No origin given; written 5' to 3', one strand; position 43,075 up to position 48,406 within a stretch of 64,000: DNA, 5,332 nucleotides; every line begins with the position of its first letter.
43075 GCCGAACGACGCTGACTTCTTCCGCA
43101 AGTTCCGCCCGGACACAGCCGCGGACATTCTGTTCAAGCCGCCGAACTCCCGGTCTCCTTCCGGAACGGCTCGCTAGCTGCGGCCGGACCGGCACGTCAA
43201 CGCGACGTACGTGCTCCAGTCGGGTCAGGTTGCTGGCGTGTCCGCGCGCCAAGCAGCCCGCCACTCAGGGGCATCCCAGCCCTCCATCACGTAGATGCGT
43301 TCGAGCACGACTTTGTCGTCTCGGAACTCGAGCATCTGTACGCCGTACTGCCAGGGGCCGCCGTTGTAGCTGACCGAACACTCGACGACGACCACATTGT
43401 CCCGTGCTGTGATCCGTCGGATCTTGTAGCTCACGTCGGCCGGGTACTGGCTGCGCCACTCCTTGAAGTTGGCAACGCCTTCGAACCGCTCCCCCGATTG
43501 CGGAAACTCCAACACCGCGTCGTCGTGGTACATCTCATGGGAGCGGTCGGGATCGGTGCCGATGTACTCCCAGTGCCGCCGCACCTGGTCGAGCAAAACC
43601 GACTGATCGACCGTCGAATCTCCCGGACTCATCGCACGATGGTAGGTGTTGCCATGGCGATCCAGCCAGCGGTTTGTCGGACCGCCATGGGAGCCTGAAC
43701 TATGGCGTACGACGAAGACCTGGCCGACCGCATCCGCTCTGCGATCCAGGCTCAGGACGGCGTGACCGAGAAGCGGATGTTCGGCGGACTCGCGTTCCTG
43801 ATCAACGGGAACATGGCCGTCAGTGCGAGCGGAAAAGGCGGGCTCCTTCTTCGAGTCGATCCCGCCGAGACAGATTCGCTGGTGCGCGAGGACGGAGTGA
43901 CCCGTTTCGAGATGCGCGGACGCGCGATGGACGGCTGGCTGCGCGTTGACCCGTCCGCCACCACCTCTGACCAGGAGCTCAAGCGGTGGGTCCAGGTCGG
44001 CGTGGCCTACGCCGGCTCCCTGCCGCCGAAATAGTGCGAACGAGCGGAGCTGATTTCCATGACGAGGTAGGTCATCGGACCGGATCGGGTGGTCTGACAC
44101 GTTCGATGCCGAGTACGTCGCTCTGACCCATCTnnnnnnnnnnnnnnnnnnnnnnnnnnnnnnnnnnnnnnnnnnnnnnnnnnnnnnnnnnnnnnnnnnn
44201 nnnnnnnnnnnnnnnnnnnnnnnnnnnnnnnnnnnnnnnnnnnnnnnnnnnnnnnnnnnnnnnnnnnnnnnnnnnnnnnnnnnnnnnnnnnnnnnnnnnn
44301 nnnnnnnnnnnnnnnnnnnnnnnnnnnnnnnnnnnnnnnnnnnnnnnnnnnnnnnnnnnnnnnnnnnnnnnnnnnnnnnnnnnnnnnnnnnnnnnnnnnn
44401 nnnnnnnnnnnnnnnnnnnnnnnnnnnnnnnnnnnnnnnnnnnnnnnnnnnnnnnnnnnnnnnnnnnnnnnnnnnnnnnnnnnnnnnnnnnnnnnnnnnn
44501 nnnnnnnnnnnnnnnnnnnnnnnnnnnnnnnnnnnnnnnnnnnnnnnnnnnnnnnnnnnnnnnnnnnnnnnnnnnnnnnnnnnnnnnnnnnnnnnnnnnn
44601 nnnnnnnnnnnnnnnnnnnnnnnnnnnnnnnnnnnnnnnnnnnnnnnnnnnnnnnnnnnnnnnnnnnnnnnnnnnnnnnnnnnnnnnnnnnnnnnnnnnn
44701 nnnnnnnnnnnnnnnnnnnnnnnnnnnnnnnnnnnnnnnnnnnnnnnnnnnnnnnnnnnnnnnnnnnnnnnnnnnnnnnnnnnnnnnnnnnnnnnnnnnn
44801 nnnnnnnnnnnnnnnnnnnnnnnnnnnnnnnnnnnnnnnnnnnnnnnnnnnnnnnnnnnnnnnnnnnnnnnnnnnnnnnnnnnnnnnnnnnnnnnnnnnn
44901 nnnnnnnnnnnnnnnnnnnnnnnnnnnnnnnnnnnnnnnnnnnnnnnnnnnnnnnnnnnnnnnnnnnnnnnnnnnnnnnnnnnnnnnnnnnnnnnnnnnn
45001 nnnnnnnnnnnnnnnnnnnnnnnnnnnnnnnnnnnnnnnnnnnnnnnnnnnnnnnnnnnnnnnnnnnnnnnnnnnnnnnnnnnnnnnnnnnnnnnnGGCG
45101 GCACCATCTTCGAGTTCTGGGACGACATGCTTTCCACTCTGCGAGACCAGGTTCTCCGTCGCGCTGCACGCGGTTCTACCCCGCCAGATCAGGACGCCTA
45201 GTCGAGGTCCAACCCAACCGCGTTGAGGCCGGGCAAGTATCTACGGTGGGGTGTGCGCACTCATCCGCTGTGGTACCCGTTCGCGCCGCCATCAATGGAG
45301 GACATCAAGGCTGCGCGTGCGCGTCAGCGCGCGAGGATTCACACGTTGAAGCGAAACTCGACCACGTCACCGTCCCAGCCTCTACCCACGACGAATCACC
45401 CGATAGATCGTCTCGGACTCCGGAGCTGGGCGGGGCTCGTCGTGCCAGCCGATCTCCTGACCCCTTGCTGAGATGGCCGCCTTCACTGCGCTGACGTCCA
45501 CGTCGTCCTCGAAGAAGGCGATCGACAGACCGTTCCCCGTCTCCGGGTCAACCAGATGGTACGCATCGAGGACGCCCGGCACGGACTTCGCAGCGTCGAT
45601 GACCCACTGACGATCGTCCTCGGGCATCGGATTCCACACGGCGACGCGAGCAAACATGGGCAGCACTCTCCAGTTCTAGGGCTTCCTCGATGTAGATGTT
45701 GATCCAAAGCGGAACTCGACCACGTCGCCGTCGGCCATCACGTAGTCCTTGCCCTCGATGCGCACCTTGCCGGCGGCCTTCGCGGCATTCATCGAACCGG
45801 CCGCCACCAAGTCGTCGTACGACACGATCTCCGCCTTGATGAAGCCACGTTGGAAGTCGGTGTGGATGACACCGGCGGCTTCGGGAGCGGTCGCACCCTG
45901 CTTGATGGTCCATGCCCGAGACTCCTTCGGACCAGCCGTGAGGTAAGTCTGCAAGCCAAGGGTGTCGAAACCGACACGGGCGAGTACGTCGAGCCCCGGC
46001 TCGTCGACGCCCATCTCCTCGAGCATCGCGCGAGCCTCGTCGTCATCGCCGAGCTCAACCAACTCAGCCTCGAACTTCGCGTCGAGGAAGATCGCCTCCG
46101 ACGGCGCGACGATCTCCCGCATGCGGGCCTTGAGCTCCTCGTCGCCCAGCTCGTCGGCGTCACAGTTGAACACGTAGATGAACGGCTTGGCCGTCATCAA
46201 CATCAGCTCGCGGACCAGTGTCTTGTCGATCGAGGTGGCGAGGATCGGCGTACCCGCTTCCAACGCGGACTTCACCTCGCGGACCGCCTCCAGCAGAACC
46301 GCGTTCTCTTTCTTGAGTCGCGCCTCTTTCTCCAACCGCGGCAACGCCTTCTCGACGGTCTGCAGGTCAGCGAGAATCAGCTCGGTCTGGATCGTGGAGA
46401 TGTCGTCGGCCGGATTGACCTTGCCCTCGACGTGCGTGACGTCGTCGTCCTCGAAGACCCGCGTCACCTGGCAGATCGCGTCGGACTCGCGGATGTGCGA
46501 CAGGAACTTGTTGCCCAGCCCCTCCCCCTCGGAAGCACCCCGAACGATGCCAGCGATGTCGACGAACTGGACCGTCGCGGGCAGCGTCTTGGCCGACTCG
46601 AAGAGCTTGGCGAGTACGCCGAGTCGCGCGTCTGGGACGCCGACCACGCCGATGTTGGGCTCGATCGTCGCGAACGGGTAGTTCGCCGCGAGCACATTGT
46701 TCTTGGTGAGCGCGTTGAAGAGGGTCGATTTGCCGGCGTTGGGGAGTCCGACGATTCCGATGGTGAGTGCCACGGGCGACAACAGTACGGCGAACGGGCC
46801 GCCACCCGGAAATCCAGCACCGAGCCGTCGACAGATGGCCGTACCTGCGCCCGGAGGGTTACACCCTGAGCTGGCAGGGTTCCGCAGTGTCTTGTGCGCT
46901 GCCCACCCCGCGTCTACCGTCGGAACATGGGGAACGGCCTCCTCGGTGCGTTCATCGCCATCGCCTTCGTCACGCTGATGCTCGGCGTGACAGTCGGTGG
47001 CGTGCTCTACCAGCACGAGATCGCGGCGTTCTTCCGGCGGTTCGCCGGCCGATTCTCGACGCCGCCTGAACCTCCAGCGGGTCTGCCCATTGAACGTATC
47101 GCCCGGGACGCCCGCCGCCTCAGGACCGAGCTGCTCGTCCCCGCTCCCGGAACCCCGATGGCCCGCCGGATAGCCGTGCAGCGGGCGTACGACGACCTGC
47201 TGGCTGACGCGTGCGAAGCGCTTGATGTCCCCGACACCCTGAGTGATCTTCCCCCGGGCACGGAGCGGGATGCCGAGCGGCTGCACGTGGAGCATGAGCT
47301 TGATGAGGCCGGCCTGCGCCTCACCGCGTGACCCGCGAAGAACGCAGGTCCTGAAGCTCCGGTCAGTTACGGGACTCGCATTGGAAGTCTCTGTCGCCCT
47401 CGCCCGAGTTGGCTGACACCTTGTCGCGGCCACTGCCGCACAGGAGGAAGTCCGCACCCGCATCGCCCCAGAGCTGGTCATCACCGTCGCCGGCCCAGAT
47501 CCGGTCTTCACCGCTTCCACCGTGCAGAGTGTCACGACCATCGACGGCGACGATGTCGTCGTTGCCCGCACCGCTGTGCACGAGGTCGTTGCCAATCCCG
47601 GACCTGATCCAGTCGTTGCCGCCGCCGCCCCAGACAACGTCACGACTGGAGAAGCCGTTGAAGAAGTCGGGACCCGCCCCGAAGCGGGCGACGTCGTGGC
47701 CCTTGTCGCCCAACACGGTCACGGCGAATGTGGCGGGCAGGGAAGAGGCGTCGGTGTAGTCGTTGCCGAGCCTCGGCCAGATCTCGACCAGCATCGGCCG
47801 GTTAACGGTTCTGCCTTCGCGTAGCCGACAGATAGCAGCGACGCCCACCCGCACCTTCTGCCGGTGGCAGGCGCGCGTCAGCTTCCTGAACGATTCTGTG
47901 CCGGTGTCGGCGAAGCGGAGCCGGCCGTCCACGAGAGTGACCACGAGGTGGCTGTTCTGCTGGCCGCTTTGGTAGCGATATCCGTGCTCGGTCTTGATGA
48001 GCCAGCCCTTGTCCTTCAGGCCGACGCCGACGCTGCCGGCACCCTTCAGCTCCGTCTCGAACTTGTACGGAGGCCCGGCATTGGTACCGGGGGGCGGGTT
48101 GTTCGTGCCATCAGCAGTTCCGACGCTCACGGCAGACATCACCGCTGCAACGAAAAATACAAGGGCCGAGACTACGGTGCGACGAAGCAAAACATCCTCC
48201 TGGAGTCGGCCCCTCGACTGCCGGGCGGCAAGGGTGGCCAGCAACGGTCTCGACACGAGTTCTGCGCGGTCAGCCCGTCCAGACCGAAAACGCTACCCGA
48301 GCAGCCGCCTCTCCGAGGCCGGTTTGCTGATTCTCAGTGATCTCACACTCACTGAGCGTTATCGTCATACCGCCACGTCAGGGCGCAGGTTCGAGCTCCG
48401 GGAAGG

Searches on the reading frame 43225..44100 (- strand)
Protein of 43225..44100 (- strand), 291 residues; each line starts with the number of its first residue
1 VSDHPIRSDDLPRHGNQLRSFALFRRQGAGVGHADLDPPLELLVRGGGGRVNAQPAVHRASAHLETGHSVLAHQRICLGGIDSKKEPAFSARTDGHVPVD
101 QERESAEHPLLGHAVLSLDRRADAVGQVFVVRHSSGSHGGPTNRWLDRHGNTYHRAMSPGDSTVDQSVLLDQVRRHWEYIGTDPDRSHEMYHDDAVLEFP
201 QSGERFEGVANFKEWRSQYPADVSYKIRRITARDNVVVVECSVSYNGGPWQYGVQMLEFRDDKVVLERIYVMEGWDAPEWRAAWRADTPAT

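Call 17: search_protein_families(library=pfam, proteins=[window:43225-44100:-], max_evalue=0.001)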
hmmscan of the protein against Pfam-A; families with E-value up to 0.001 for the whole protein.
window:43225-44100:- (291 aa): 1 family
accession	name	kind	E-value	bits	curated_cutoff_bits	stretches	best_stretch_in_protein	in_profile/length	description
PF12680.13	SnoaL_2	-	9.8e-10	39.4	27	1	182-265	11-100/102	SnoaL-like domain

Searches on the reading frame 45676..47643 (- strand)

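Call 17: search_protein_families(library=pfam, proteins=[window:45676-47643:-], max_evalue=0.001)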
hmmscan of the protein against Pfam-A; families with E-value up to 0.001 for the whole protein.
window:45676-47643:- (655 aa): 3 families
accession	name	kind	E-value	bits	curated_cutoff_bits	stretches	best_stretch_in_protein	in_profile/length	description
PF06071.19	YchF-GTPase_C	-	4.4e-38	129.7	27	1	564-646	1-83/84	Protein of unknown function (DUF933)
PF01926.29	MMR_HSR1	-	5.8e-21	75.2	21.9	1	294-405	1-92/113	50S ribosome-binding GTPase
PF02421.24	FeoB_N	-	8.8e-08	32.2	27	1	294-335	2-43/156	Ferrous iron transport protein B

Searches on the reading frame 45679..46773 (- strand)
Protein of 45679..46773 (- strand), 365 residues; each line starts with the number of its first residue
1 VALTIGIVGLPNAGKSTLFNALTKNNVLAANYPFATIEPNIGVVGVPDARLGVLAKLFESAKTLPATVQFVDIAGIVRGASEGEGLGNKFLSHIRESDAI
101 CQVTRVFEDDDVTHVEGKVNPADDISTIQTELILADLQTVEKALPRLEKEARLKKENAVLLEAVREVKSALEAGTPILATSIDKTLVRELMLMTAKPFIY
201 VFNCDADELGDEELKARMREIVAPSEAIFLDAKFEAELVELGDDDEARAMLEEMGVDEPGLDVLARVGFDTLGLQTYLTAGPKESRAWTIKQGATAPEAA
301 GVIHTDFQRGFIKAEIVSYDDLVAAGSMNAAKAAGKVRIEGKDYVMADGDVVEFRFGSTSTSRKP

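Call 46: find_encoding_contigs(protein=window:45679-46773:-, flank=2000, max_places=3)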
Protein seq(365 aa) (365 aa): no gene with exactly this product is on record in the collection.
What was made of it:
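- Tried and rejected: A look-up of the neighbouring YchF protein, meant to identify the source organism, found no exact match (call 46).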

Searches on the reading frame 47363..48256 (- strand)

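Call 17: search_protein_families(library=pfam, proteins=[window:47363-48256:-], max_evalue=0.001)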
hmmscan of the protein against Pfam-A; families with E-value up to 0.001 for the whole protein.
window:47363-48256:- (297 aa): 1 family
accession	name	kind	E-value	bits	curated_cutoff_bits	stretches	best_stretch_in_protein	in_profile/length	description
PF00353.25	HemolysinCabind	-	1e-17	64.1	23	2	239-271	4-36/36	RTX calcium-binding nonapeptide repeat (4 copies)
